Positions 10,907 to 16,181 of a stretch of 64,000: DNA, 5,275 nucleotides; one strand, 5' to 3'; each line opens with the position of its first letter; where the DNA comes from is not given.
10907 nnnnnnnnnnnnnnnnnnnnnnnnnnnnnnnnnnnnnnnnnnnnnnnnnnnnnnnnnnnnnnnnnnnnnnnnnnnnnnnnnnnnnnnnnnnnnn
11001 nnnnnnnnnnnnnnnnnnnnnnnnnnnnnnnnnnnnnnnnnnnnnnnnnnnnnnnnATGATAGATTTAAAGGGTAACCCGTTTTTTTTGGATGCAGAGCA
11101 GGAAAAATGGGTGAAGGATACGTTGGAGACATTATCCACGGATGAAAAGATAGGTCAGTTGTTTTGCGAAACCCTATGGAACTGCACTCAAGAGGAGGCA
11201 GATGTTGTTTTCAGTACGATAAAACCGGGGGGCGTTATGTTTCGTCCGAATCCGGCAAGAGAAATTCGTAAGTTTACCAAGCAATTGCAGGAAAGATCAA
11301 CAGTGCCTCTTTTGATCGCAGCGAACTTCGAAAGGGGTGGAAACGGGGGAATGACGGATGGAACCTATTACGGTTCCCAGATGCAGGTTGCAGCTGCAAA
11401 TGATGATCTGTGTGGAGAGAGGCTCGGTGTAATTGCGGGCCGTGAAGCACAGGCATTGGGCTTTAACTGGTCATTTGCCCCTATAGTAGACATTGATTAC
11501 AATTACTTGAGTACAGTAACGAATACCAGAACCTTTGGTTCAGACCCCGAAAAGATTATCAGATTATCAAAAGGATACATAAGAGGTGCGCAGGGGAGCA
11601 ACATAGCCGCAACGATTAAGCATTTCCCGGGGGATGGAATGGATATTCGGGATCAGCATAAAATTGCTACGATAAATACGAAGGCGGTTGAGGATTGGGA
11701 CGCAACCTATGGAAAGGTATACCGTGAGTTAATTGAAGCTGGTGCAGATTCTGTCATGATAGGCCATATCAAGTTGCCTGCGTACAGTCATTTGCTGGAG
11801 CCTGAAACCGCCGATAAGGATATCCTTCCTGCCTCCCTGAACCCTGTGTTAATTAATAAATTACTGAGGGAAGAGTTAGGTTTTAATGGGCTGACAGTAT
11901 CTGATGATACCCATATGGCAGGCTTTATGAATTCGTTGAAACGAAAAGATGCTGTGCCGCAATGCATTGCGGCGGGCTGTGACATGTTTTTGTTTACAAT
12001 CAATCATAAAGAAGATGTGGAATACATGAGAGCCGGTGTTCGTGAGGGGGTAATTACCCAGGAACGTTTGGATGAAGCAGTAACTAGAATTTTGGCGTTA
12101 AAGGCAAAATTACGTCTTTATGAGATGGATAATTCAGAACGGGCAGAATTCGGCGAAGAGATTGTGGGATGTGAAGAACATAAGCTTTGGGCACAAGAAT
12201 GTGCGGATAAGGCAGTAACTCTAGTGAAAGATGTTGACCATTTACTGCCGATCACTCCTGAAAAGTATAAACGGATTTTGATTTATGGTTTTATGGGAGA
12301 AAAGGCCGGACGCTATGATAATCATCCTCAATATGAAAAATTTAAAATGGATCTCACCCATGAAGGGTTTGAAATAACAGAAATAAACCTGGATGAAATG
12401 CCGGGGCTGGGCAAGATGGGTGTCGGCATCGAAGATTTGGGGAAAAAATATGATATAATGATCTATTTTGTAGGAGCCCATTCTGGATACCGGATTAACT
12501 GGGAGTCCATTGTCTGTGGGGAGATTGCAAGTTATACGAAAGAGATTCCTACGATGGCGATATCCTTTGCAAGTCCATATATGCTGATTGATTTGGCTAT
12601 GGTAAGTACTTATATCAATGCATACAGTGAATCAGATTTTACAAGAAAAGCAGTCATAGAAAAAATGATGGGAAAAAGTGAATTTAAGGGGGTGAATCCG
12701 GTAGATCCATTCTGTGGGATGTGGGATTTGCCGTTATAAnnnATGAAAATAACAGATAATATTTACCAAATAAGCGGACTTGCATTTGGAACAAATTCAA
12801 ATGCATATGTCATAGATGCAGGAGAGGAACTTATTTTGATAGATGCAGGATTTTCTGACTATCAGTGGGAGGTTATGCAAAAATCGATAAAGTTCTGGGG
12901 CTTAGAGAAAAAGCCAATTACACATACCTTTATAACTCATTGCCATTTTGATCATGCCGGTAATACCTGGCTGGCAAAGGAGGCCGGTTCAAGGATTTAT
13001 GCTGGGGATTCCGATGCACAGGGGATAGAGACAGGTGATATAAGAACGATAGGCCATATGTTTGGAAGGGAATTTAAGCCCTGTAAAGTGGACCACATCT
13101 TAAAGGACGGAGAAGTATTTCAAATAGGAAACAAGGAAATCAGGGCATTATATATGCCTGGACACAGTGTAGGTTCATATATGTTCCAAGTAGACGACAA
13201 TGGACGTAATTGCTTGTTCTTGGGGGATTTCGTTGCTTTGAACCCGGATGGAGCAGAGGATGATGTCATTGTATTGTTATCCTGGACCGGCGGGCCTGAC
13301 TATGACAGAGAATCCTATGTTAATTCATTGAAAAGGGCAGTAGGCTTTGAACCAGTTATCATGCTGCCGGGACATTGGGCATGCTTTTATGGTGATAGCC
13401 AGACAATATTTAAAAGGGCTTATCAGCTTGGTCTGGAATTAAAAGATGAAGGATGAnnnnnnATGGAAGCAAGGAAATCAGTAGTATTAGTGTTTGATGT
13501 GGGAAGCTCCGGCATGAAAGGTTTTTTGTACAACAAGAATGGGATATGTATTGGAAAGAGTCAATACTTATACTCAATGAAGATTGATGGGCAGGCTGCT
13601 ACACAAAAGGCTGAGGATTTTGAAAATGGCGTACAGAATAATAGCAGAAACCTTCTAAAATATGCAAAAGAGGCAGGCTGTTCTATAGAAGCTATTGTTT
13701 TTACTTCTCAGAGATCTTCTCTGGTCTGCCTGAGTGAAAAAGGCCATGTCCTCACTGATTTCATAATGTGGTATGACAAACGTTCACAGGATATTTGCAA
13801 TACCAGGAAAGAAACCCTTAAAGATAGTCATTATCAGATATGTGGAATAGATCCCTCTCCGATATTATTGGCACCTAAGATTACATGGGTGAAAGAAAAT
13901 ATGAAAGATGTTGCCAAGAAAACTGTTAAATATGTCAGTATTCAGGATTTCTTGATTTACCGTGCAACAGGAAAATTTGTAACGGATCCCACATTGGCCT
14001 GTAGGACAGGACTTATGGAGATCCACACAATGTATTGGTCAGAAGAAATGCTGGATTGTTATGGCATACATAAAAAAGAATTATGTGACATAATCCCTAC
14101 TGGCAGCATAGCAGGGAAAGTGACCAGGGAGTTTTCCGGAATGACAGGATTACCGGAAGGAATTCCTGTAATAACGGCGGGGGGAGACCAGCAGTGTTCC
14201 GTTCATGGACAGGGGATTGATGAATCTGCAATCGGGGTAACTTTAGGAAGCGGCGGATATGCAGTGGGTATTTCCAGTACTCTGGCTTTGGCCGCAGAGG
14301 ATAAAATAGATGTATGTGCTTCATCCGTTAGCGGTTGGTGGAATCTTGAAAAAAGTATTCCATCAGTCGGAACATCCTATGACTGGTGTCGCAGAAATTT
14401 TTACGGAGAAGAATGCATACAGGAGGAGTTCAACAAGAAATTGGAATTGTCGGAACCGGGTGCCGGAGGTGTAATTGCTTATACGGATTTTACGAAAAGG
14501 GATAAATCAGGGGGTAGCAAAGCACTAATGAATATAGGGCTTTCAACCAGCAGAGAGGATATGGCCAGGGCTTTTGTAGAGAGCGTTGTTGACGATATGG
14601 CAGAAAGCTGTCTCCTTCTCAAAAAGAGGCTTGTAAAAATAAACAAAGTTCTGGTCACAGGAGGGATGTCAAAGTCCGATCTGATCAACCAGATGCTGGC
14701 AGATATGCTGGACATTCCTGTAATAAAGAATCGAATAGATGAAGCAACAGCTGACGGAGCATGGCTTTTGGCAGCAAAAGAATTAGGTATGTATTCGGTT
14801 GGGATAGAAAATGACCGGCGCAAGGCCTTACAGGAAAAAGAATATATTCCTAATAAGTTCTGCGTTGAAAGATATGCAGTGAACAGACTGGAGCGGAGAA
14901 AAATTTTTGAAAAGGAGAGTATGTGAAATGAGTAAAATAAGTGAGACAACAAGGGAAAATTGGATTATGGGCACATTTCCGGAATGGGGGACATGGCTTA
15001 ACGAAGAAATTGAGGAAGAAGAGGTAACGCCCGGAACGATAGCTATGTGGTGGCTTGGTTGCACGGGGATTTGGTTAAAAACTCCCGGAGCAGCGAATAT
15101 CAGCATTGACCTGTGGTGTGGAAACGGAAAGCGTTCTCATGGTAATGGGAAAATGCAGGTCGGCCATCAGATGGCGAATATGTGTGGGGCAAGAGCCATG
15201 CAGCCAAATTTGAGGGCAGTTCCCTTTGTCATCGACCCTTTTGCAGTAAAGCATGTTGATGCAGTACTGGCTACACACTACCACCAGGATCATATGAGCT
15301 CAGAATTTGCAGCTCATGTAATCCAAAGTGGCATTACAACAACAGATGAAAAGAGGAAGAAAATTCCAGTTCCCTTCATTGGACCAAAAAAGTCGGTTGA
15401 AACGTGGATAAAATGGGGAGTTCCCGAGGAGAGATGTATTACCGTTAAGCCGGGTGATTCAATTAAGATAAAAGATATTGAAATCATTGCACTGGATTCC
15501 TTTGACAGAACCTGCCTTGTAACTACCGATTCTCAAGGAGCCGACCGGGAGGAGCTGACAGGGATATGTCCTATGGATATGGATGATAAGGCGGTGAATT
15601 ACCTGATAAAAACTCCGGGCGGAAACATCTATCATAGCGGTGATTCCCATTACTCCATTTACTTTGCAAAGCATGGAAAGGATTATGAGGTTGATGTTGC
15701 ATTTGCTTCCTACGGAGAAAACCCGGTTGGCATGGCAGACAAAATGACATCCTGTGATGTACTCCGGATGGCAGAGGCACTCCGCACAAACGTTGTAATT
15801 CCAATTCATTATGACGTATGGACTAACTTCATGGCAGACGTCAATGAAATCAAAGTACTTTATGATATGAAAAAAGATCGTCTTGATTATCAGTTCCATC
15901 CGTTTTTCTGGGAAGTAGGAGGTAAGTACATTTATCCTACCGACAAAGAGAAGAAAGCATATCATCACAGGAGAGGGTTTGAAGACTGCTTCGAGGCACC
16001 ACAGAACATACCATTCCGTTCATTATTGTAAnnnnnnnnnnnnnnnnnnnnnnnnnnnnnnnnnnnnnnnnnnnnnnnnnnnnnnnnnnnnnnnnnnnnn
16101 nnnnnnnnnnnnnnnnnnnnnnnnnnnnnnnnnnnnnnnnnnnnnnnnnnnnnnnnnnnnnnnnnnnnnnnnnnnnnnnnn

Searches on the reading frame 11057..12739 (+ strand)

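Call 11: search_protein_families(library=pfam, proteins=[window:11057-12739:+], max_evalue=0.00001)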
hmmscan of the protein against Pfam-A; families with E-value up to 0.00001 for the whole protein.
window:11057-12739:+ (560 aa): 1 family
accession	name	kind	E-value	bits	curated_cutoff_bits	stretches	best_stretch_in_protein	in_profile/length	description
PF00933.27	Glyco_hydro_3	-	4.2e-59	201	27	1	28-347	2-315/316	Glycosyl hydrolase family 3 N terminal domain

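Call 25: search_protein_families(library=ncbifam, proteins=[window:11057-12739:+], max_evalue=0.001)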
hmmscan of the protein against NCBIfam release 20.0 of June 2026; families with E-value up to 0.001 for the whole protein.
window:11057-12739:+ (560 aa): 8 families
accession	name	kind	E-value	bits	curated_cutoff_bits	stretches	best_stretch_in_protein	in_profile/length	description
NF003740.0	PRK05337.1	equivalog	2e-35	122.5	207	1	45-347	16-313/340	beta-N-acetylhexosaminidase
NF052331.1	Bet13-16Glucosase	equivalog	1.2e-31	109.7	1330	1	16-403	13-383/750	exo-beta-d-1,3/1,6-glucosidase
NF011678.0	PRK15098.1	equivalog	8.8e-24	83.9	666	1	13-400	32-408/765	beta-glucosidase BglX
NF052329.1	XyloArabinsidase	equivalog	2.1e-20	72.4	1050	1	111-411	117-399/750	beta-xylosidase/alpha-l-arabinosidase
NF041579.1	betaxyl_Flavo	equivalog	3.4e-20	71.8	1350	1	103-412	83-390/716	beta-xylosidase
NF041776.1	xylosidase_Xyl3A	equivalog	5.4e-16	57.7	1250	1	158-411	133-380/846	xylan 1,4-beta-xylosidase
NF052330.1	BetGlucosiCelf0468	equivalog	5.7e-12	44.7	1300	1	110-409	62-341/817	beta-d-glucosidase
NF041610.1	alph_arabinopyran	equivalog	7.5e-06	24.4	1300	1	258-409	197-326/738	exo-alpha-(1->6)-L-arabinopyranosidase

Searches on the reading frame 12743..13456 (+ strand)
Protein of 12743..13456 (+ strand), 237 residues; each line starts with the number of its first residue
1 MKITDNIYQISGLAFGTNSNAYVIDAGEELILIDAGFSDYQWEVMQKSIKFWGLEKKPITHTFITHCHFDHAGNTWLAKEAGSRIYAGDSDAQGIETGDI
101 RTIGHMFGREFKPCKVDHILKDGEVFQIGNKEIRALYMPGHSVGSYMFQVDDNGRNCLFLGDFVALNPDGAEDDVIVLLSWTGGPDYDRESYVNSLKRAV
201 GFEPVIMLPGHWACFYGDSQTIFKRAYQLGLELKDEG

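Call 11: search_protein_families(library=pfam, proteins=[window:12743-13456:+], max_evalue=0.00001)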
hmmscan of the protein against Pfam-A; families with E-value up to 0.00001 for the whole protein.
window:12743-13456:+ (237 aa): 2 families
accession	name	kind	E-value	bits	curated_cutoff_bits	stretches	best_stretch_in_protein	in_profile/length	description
PF00753.33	Lactamase_B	-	4.1e-24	86.1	22.7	1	17-211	4-196/196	Metallo-beta-lactamase superfamily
PF12706.13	Lactamase_B_2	-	2.5e-06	27.7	27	1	31-168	3-148/200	Beta-lactamase superfamily domain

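Call 25: search_protein_families(library=ncbifam, proteins=[window:12743-13456:+], max_evalue=0.001)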
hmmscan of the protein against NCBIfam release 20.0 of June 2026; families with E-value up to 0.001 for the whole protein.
window:12743-13456:+ (237 aa): 45 families (the best 25 are shown)
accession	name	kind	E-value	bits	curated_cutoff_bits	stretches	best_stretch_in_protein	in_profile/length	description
NF033105.1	bla_subclass_B3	equivalog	2.6e-23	82.6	240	1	2-155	10-162/257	subclass B3 metallo-beta-lactamase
NF012229.1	bla_class_B_core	domain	1.8e-21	76.8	100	1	18-149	14-137/139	metallo-beta-lactamase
NF000458.2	blaPEDO-2_fam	exception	9.2e-19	67.9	550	1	3-157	40-191/285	PEDO-2 family subclass B3 metallo-beta-lactamase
NF033185.1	B3_Acin_new2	exception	6.5e-17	61.6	625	1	2-147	38-179/285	putative subclass B3 metallo-beta-lactamase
NF033184.1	B3_Acin_new1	exception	1.6e-16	60.3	580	1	2-156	36-188/283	putative subclass B3 metallo-beta-lactamase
NF012101.1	blaGOB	exception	2.9e-16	59.6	560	1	2-156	39-192/290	GOB family subclass B3 metallo-beta-lactamase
NF012140.0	blaBJP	exception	4.9e-15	55.1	600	1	3-160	43-200/294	BJP family subclass B3 metallo-beta-lactamase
NF000454.2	blaCPS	exception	1e-14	54.9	620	1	2-152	39-186/290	CPS family subclass B3 metallo-beta-lactamase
NF000405.1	HARLDQ_not_B3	exception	5.5e-13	49.1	350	1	3-152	28-173/267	HARLDQ motif MBL-fold protein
NF033106.1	blaL1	exception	5.8e-13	48.4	560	1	2-152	46-192/290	L1 family subclass B3 metallo-beta-lactamase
NF000455.2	blaESP-1_fam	exception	7.5e-13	48.7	600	1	3-155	40-191/290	ESP-1 family subclass B3 metallo-beta-lactamase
NF000427.2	blaCAU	exception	1.7e-12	47.1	500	1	5-155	16-165/262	CAU/MBL1b family subclass B3 metallo-beta-lactamase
NF040470.1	blaEAM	exception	2.9e-12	46.2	660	1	20-147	82-212/318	EAM family subclass B3 metallo-beta-lactamase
NF000457.2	blaPEDO-1_fam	exception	5.8e-12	45.6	550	1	3-156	40-192/286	PEDO-1 family subclass B3 metallo-beta-lactamase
NF000469.2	CAR_gen_B3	exception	4.4e-11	42.3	500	1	3-154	62-210/311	CAR family subclass B3 metallo-beta-lactamase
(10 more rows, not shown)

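Call 27: search_solved_structures(query=window:12743-13456:+, max_evalue=0.001)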
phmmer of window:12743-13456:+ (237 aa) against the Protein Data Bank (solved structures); distinct sequences matched with E-value up to 0.001: 56.
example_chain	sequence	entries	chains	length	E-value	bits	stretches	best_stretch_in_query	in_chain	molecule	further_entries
7luu_A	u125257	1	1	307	2.3e-12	50.2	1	20-171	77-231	Subclass B3 metallo-beta-lactamase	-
5k0w_A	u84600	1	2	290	9.5e-12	48.1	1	6-156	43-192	Class B carbapenemase GOB-18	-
6u0y_A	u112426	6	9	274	6e-11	45.5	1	18-149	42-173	Putative metallo-beta-lactamase l1 (Beta-lactamase type ii) (Ec 3.5.2.6) (Penicillinase)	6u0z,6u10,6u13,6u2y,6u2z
6ua1_A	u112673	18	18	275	6.1e-11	45.5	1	18-149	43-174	Putative metallo-beta-lactamase l1 (Beta-lactamase type ii) (Ec 3.5.2.6) (Penicillinase)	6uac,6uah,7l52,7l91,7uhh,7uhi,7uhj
6uaf_A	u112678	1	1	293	7.1e-11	45.3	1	18-149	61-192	Putative metallo-beta-lactamase l1 (Beta-lactamase type ii) (Ec 3.5.2.6) (Penicillinase)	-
5wcm_A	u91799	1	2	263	1.5e-10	44.3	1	3-159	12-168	Blr6230 protein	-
2gmn_A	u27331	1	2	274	1.6e-10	44.1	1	3-159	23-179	Metallo-beta-lactamase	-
3lvz_A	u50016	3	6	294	2e-10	43.8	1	3-159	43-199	Blr6230 protein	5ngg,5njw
6dr8_A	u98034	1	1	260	2.8e-10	43.3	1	19-160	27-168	Beta-lactamase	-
6n36_A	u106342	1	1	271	4.3e-10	42.7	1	20-156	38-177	Beta-lactamase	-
5aeb_A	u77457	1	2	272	1.2e-09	41.3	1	19-155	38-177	LRA-12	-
8hxe_A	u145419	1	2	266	3.1e-09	39.9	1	19-152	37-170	Metallo-beta-lactamase L1 type 3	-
8hxi_A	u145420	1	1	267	3.1e-09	39.9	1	19-152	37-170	Metallo-beta-lactamase L1 type 3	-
8hxi_B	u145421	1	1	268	3.1e-09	39.9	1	19-152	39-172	Metallo-beta-lactamase L1 type 3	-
1sml_A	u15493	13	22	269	3.1e-09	39.9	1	19-152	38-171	PROTEIN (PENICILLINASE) | Metallo-beta-lactamase L1 | Metallo-beta-lactamase L1 type 3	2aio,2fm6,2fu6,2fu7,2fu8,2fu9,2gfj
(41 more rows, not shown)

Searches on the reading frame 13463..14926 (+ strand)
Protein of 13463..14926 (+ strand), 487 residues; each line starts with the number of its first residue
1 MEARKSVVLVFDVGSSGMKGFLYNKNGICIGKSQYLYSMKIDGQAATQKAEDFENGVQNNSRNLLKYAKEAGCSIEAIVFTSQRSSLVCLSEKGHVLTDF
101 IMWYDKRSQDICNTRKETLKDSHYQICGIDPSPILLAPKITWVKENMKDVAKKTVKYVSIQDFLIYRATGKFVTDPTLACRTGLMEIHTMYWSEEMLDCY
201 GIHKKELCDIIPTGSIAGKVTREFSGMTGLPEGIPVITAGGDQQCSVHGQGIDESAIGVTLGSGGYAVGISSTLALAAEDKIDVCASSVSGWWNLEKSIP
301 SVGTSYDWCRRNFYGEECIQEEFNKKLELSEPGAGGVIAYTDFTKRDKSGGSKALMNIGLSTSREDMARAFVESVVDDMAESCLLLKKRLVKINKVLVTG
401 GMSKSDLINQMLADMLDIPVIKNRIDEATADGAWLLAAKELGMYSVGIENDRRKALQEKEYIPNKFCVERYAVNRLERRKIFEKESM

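Call 11: search_protein_families(library=pfam, proteins=[window:13463-14926:+], max_evalue=0.00001)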
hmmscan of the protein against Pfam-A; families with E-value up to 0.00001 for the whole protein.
window:13463-14926:+ (487 aa): 2 families
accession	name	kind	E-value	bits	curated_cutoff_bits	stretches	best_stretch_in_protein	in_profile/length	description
PF00370.27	FGGY_N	-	2.5e-47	162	28.8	1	8-247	2-243/245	FGGY family of carbohydrate kinases, N-terminal domain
PF02782.22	FGGY_C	-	3.9e-17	63.1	27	1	286-439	26-196/198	FGGY family of carbohydrate kinases, C-terminal domain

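Call 25: search_protein_families(library=ncbifam, proteins=[window:13463-14926:+], max_evalue=0.001)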
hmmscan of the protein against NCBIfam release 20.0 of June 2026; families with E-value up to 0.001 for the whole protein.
window:13463-14926:+ (487 aa): 12 families
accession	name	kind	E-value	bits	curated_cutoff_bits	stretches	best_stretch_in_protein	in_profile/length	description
TIGR01312.1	XylB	equivalog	1.5e-65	221.6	380.25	1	12-471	4-469/481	xylulokinase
TIGR01311.1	glycerol_kin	equivalog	5.6e-45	153.6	590.35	1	7-464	2-473/496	glycerol kinase GlpK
TIGR01314.1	gntK_FGGY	equivalog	2.9e-44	151.5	648.55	1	9-443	3-452/505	gluconokinase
TIGR02628.1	fuculo_kin_coli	equivalog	8.9e-39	133.7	470.9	1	6-446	1-447/465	L-fuculokinase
NF000756.0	PRK00047.1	subfamily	1.7e-37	128.9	498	1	5-464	4-474/502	glycerol kinase GlpK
NF008187.0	PRK10939.1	equivalog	2.9e-37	128.5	528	1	5-484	3-502/521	autoinducer-2 kinase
NF011601.0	PRK15027.1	equivalog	1.5e-27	96.2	912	1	11-419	5-413/484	xylulokinase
TIGR01315.1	5C_CHO_kinase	subfamily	5.2e-20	71.6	408.7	2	70-239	76-252/541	FGGY family pentulose kinase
NF003154.0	PRK04123.1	equivalog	4.1e-18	65.4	428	1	33-471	42-523/554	ribulokinase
TIGR02627.1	rhamnulo_kin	equivalog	6.5e-18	64.5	527.95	1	59-249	52-238/454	rhamnulokinase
NF007925.0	PRK10640.1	equivalog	2e-16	59.5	639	1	58-220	57-220/489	rhamnulokinase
TIGR01234.1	L-ribulokinase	equivalog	4.7e-14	52.1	583.25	1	128-471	151-516/536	ribulokinase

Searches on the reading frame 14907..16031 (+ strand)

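Call 11: search_protein_families(library=pfam, proteins=[window:14907-16031:+], max_evalue=0.00001)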
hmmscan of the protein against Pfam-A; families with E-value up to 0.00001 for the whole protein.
window:14907-16031:+ (374 aa): 2 families
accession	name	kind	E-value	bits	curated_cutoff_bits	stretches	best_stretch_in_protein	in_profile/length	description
PF13483.12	Lactamase_B_3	-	2.6e-09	37.7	24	1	49-301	4-160/160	Beta-lactamase superfamily domain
PF12706.13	Lactamase_B_2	-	5.1e-09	36.5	27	1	99-302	13-200/200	Beta-lactamase superfamily domain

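Call 25: search_protein_families(library=ncbifam, proteins=[window:14907-16031:+], max_evalue=0.001)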
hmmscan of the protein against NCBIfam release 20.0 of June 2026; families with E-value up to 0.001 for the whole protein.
window:14907-16031:+ (374 aa): 2 families
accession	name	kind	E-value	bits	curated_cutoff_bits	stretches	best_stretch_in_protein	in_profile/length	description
NF008688.0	PRK11709.1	equivalog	8.4e-186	617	306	1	8-374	1-355/355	L-ascorbate 6-phosphate lactonase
NF001911.0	PRK00685.1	equivalog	4.2e-09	36.2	144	1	228-316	125-208/228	metal-dependent hydrolase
